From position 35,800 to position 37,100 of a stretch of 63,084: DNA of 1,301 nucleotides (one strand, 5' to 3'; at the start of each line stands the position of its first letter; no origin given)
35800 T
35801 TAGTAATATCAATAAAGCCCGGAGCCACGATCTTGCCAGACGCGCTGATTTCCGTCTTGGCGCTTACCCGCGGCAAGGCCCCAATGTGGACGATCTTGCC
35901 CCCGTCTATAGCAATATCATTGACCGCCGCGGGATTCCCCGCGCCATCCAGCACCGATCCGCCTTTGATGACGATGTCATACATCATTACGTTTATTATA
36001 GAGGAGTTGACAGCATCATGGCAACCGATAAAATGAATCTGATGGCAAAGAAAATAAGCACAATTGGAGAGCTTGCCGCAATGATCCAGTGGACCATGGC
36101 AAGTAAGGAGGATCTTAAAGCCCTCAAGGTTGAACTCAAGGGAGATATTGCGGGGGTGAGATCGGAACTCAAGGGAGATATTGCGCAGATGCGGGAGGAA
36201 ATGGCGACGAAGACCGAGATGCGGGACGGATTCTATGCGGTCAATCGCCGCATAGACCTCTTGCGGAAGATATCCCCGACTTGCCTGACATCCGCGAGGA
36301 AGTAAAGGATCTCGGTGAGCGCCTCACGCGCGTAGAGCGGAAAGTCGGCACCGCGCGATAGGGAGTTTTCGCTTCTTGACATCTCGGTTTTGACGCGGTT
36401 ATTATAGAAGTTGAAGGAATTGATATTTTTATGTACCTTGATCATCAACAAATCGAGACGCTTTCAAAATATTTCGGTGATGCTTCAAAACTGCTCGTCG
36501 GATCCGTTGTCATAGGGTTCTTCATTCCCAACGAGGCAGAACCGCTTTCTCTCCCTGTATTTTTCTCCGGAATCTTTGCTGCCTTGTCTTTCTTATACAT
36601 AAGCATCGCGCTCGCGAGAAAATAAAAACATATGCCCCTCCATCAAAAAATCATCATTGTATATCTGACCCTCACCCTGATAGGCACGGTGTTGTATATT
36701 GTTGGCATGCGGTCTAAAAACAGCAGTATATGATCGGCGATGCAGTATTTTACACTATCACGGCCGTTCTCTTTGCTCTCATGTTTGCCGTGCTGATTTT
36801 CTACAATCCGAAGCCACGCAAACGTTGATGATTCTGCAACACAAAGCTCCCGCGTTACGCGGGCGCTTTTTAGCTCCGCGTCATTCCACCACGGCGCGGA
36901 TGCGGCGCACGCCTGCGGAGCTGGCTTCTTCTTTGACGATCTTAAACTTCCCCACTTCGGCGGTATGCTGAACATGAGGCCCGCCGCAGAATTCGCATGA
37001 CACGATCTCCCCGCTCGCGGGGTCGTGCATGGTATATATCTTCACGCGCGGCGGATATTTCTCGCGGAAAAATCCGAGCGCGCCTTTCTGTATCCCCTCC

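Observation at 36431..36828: Micro-membrane-protein cassette, copy B, adjacent to the coiled-coil paralog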

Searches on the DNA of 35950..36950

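Call 92: search_rna_families(source=window, start=35950, end=36950, threshold=evalue, max_evalue=1)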
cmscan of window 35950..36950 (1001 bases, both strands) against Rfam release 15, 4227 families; matches with E-value up to 1: 0.
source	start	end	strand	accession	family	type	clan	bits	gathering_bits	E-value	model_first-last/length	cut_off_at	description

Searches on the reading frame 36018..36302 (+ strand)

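Call 9: search_protein_families(library=pfam, max_evalue=1, proteins=[window:36018-36302:+])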
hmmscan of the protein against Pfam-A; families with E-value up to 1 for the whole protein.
seq(95 aa): 2 families
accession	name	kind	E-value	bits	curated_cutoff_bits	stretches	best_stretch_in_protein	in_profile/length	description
PF07798.16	CCDC90-like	-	0.029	14.7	33.5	1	18-68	73-123/175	Coiled-coil domain-containing protein 90-like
PF06152.16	Phage_min_cap2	-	0.034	13.5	26.3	1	6-69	25-88/366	Phage minor capsid protein 2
